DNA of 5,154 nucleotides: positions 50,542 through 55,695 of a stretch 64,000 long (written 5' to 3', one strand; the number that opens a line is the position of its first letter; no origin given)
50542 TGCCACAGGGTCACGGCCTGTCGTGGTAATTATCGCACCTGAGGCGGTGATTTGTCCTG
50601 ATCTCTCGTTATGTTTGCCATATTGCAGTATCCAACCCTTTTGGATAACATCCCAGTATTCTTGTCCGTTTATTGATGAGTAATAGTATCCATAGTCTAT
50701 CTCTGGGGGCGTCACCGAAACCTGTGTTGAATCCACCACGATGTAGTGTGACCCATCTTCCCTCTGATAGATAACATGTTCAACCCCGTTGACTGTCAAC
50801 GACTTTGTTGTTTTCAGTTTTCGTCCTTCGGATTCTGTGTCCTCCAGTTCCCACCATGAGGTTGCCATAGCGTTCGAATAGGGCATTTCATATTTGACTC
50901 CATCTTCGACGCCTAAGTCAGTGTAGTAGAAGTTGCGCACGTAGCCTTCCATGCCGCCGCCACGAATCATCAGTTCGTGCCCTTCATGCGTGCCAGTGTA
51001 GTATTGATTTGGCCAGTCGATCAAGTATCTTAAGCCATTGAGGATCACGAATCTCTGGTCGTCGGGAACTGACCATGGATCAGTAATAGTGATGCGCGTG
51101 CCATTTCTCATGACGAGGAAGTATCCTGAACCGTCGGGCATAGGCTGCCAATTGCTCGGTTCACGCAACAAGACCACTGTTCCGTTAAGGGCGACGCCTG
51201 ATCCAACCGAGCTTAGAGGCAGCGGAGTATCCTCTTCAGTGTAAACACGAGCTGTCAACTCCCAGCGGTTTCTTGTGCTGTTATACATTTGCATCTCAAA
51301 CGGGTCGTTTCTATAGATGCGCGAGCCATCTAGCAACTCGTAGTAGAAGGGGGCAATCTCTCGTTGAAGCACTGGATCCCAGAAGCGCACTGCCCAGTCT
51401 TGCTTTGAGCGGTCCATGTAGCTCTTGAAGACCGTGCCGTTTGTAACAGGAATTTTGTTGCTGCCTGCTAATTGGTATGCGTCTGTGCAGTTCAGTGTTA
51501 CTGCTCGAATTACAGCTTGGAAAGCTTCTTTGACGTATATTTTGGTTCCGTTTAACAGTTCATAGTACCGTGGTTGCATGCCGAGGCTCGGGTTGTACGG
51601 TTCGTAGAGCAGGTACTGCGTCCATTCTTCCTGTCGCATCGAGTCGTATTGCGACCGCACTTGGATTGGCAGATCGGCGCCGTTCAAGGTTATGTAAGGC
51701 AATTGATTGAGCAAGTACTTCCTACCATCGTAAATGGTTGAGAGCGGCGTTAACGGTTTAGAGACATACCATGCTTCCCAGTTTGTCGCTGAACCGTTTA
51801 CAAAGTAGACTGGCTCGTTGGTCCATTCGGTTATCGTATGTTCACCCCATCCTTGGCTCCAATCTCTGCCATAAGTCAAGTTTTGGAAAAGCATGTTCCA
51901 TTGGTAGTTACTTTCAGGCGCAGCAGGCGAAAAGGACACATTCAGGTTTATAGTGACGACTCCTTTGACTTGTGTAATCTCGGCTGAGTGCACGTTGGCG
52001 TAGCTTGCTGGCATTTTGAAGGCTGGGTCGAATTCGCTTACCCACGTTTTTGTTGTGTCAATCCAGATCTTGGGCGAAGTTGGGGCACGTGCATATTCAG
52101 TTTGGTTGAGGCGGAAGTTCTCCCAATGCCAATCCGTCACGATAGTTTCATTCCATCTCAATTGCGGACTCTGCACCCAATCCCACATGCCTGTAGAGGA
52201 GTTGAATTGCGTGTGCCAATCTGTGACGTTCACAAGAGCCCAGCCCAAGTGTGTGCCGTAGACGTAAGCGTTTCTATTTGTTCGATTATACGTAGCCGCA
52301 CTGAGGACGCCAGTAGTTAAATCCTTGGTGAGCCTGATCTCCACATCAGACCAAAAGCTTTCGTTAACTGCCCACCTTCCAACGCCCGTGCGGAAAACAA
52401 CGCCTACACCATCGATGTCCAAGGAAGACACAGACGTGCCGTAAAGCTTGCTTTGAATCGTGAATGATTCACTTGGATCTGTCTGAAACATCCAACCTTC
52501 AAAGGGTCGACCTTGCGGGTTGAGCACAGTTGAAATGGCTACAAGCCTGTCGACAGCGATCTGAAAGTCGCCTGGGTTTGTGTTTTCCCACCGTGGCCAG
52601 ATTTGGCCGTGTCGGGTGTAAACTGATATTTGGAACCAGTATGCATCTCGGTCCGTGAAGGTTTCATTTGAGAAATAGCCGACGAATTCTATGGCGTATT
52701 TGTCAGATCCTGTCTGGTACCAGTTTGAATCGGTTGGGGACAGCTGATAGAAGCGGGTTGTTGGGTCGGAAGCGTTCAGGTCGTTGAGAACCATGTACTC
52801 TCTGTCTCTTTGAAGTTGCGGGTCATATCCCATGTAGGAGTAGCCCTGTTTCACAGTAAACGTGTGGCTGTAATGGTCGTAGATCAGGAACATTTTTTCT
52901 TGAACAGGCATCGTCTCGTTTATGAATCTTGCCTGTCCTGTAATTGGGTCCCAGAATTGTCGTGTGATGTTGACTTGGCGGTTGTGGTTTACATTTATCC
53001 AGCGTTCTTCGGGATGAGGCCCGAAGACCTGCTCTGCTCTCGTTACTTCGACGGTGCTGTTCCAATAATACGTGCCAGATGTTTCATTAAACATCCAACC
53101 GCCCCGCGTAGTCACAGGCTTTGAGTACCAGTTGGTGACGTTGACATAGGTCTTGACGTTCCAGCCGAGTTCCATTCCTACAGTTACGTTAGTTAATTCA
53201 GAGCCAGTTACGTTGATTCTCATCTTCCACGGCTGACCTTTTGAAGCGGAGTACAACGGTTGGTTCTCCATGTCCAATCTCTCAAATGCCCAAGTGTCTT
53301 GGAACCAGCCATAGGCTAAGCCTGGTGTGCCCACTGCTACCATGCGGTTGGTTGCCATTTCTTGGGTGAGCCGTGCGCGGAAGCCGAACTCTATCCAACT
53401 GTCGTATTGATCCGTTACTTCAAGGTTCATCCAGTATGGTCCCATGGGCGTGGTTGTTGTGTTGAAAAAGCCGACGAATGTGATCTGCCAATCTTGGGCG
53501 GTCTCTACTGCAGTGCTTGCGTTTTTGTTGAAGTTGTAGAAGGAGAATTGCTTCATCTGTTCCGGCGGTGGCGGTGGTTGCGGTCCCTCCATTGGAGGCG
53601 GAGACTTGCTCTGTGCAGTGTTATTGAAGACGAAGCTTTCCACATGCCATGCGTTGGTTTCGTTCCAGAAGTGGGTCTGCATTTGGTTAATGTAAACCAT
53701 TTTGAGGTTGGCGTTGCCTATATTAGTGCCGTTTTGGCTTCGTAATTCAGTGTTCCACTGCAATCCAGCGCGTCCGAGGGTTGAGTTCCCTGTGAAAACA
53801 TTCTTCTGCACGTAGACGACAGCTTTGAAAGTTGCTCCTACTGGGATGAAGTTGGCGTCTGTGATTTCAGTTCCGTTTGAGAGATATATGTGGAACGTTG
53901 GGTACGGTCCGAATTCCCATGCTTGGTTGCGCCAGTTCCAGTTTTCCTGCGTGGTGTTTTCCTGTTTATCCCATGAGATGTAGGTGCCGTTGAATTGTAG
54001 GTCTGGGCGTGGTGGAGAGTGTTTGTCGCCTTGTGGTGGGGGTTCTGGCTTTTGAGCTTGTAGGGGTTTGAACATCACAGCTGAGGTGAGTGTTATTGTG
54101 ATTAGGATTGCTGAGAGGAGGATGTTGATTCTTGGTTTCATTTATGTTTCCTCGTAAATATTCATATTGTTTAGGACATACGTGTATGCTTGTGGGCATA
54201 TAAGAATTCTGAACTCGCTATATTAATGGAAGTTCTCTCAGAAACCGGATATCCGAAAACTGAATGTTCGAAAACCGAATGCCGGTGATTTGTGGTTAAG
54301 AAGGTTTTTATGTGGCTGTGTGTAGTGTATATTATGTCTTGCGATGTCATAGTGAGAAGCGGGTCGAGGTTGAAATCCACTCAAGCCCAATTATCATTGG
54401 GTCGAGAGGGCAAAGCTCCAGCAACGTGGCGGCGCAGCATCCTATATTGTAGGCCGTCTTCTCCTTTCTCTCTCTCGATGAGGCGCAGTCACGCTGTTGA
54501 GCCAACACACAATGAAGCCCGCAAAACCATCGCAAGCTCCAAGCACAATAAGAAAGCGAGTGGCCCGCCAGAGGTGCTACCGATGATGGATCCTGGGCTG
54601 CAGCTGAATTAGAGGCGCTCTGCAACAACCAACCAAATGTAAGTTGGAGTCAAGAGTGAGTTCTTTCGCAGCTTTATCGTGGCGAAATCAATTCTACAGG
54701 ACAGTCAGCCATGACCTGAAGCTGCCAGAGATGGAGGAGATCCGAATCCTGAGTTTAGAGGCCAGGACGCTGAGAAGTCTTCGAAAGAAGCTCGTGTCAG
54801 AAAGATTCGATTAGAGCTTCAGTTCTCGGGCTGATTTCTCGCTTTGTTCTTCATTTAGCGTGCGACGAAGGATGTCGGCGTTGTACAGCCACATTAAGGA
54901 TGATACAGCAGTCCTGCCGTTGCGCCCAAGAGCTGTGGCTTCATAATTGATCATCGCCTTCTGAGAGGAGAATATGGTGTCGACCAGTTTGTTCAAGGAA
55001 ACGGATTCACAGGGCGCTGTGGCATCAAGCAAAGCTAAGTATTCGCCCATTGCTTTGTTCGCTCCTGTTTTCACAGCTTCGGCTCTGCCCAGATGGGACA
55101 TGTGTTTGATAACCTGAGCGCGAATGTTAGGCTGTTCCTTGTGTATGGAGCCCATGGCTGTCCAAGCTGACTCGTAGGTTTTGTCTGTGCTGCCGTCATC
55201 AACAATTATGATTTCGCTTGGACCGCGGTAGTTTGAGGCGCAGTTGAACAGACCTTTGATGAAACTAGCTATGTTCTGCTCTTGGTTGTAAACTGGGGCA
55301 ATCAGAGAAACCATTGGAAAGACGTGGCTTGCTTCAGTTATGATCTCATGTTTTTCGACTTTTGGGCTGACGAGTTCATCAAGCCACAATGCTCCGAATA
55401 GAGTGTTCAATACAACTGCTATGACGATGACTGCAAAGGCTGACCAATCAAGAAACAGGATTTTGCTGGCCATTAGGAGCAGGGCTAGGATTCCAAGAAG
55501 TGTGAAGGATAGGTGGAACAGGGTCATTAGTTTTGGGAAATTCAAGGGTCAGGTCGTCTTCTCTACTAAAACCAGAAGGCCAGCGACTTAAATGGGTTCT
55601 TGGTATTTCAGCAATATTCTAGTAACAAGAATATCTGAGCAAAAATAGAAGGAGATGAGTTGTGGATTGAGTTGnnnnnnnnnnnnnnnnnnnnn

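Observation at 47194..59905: Five-gene minus-strand surface cluster led by an orphan 2315-aa sequon-rich giant protein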

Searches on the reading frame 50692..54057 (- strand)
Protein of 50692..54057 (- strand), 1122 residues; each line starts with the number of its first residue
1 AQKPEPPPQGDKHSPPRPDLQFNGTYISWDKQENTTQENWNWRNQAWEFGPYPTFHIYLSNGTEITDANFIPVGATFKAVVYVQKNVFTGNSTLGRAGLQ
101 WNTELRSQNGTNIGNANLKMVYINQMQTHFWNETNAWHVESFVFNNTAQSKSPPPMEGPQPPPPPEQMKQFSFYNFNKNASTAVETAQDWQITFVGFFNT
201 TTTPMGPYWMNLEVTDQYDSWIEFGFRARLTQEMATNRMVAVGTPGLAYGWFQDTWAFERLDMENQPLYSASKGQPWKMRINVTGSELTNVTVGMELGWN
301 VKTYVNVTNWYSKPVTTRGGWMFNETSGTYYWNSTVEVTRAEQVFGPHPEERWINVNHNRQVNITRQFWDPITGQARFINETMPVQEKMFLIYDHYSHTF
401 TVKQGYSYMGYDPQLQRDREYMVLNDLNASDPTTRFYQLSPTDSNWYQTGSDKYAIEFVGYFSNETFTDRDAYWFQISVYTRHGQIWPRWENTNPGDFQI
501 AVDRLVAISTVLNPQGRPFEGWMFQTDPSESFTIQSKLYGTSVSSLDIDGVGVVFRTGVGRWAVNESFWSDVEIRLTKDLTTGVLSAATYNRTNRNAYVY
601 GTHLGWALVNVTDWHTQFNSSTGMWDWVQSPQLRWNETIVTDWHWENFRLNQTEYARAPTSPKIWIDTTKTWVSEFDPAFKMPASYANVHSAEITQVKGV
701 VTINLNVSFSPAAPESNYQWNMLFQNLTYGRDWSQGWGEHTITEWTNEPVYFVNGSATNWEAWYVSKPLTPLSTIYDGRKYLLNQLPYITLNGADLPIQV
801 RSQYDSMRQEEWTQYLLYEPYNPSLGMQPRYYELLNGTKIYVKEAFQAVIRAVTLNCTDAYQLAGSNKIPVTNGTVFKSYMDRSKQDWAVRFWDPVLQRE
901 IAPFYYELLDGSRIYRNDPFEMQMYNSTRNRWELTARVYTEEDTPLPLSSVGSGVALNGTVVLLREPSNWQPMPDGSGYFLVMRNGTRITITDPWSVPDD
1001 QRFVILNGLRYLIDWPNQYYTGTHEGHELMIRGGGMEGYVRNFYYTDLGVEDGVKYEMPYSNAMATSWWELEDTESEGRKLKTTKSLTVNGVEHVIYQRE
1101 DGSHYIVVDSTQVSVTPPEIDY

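Call 43: predict_structure(alignment_id=A2)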
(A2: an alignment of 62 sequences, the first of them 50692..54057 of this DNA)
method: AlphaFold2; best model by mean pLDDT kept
length: 1122 residues; sequences in the alignment: 62
mean_pLDDT: 75.6   pTM: 0.44
mean pLDDT of the five models: 75.6, 75.6, 73.8, 73.6, 72.0
residues with pLDDT >= 90: 183; 70-90: 644; 50-70: 157; < 50: 138
segments of 3 or more residues with pLDDT < 50: 1-46, 108-110, 148-167, 225-233, 245-252, 727-740, 744-763, 765-770, 806-809
pLDDT, mean of each block of 10 residues (from residue 1): 27 30 25 28 44 82 74 88 81 87 65 77 83 83 60 35 45 86 88 91 78 85 54 59 48 73 86 88 87 88 72 60 50 61 66 79 80 70 89 94 90 75 87 89 91 92 81 86 73 71 82 80 75 86 66 87 82 88 85 89 78 69 66 75 86 84 81 75 89 78 89 84 61 38 46 44 46 72 84 86 55 81 76 88 87 91 86 91 85 81 90 90 71 84 86 86 84 84 87 82 84 89 86 75 80 78 78 76 84 82 83 80 42
secondary structure, 60 per line:
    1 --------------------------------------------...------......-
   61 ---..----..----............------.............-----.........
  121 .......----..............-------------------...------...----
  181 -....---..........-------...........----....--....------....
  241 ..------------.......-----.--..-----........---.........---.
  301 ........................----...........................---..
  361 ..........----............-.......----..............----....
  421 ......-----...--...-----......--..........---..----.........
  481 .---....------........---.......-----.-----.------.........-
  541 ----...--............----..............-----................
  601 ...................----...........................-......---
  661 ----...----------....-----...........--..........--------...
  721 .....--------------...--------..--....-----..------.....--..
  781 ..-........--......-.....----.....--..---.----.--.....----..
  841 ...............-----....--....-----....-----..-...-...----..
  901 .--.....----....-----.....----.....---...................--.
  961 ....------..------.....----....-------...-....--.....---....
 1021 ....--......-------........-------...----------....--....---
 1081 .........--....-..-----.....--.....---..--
elements in order (helices of 4 or more, strands of 3 or more residues): E45-47 E54-59 E76-84 E94-106 E112-127 E132-145 E174-176 E182-185 E189-198 E206-216 E221-224 H227-230 E237-242 E255-261 E277-284 E288-296 E300-324 E329-355 E359-370 E375-386 E388-394 E399-412 E417-426 E437-439 E445-450 E453-462 E472-481 E485-488 H495-498 E499-502 E506-512 E531-539 E550-561 E566-579 E585-619 E624-650 H652-657 E665-667 E687-697 E700-709 E718-725 E740-742 H755-758 E772-776 E779-782 E784-791 E794-799 E801-805 E810-814 E830-834 E839-855 E861-864 E867-870 E876-879 E892-894 E899-901 E904-908 E913-916 E922-926 E931-935 E939-957 E960-964 E979-983 E988-991 E1003-1006 E1009-1013 E1017-1024 E1027-1032 E1040-1047 E1055-1057 H1068-1071 E1081-1089 E1092-1095 E1104-1108 E1111-1115

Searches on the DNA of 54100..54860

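Call 84: search_rna_families(source=window, start=54100, end=54860, threshold=evalue, max_evalue=10, show_alignments=2)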
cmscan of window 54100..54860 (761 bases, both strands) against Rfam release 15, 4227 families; matches with E-value up to 10: 2.
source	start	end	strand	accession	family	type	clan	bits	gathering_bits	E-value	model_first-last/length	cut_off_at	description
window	54133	54175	+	RF02056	STnc390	Gene; sRNA;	-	19.7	50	0.16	1-60/60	no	Salmonella sRNA STnc390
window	54284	54311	-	RF02823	LPR69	Gene; sRNA;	-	15.9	40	1.4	1-82/82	no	Legionella RNA 69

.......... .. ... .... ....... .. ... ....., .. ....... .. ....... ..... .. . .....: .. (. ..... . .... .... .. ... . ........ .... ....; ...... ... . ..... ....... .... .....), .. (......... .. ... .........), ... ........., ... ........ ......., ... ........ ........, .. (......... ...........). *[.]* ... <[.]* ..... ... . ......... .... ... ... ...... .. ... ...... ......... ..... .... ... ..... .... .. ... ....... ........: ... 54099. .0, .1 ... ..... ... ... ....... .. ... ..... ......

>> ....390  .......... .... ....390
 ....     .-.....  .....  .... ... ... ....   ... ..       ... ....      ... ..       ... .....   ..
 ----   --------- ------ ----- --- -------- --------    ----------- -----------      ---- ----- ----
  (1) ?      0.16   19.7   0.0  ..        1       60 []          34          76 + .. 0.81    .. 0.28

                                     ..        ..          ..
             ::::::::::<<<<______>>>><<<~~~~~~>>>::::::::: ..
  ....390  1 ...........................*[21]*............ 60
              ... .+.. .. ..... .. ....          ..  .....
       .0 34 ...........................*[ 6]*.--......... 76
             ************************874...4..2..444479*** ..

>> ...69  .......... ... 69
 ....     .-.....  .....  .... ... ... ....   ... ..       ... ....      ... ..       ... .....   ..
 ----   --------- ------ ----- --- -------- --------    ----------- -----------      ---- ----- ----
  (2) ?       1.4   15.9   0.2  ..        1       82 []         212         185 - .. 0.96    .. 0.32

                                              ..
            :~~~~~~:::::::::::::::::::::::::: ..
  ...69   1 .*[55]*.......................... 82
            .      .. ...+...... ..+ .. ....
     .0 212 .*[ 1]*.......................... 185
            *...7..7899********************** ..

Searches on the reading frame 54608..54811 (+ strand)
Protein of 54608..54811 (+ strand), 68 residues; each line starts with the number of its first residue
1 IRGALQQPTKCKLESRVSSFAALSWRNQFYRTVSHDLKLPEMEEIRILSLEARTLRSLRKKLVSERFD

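Call 95: search_protein_families(library=pfam, proteins=[window:54608-54811:+], max_evalue=1)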
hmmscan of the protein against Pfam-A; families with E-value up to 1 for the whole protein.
seq(68 aa): 0 families

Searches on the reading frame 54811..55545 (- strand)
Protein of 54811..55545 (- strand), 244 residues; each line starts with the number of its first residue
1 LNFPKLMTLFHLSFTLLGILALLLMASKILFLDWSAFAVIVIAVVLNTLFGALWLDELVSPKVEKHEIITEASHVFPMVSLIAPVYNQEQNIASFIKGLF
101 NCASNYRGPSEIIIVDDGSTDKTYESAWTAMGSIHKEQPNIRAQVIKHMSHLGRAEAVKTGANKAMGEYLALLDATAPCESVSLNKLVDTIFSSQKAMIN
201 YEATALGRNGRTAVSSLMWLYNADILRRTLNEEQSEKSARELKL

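Call 4: search_protein_families(library=pfam, proteins=[window:54811-55545:-], max_evalue=0.1)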
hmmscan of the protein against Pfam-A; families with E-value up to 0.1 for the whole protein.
window:54811-55545:- (244 aa): 2 families
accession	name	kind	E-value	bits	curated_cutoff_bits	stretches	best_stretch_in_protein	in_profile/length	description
PF00535.33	Glycos_transf_2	-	2.8e-15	57.1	23.3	1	80-196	1-108/168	Glycosyl transferase family 2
PF10111.15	Glyco_tranf_2_2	-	2e-05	24.6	27.3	1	80-191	1-106/276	Glycosyltransferase like family 2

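Call 5: search_protein_families(library=ncbifam, proteins=[window:54811-55545:-], max_evalue=0.1)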
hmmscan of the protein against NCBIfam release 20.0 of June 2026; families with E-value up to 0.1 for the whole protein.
window:54811-55545:- (244 aa): 19 families
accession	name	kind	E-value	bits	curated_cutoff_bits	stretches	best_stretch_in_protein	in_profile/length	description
TIGR03937.1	PgaC_IcaA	equivalog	8.9e-14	51.2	422.3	1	65-195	33-154/407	poly-beta-1,6-N-acetyl-D-glucosamine synthase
TIGR04283.1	glyco_like_mftF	equivalog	2.3e-12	47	182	1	79-210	1-116/221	TIGR04283 family arsenosugar biosynthesis glycosyltransferase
TIGR03469.1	HpnB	hypoth_equivalog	2.5e-11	43.3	379.25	1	36-199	5-168/386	hopene-associated glycosyltransferase HpnB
TIGR03965.1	mycofact_glyco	equivalog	4.7e-11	42.2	280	1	58-190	57-178/467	mycofactocin biosynthesis glycosyltransferase MftF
NF007482.0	PRK10073.1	equivalog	7.5e-11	41.6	423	1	76-190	5-109/334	glycosyltransferase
TIGR03111.1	glyc2_xrt_Gpos1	hypoth_equivalog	2.5e-10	39.8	363.95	1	34-190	10-155/439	TIGR03111 family XrtG-associated glycosyltransferase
NF047683.1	TeichurnBiosyTuaG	equivalog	1.4e-09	38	400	1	76-198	5-118/252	teichuronic acid biosynthesis protein TuaG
NF007986.1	PRK10714.1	equivalog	8.8e-08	31.5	529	1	78-189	7-113/316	undecaprenyl-phosphate 4-deoxy-4-formamido-L-arabinose transferase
NF010496.0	PRK13915.1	equivalog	3.1e-07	29.8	262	1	78-176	32-126/307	glucosyl-3-phosphoglycerate synthase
NF053739.1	GlytfEpsEBac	equivalog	3.3e-07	29.6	450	1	77-190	1-106/265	glycosyltransferase EpsE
NF041875.1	EPS_EpsD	equivalog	4.3e-07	29.6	370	1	79-174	1-87/325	exopolysaccharide biosynthesis glycosyltransferase EpsD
NF047588.1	GlcsyltransPgfSStrep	equivalog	6.3e-06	25.6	500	1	79-177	3-96/308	glycosyltransferase PgfS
TIGR04242.1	nodulat_NodC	equivalog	9.1e-06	24.9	550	1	42-191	13-156/395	chitooligosaccharide synthase NodC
NF045692.1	OglycostaseCruG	equivalog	0.00011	21.3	600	1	40-165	11-124/386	2'-O-glycosyltransferase CruG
NF058614.1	PPMAGASynPpgS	equivalog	0.00019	20.9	370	1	80-165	3-71/226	polyprenyl-phospho-N-acetylgalactosaminyl synthase PpgS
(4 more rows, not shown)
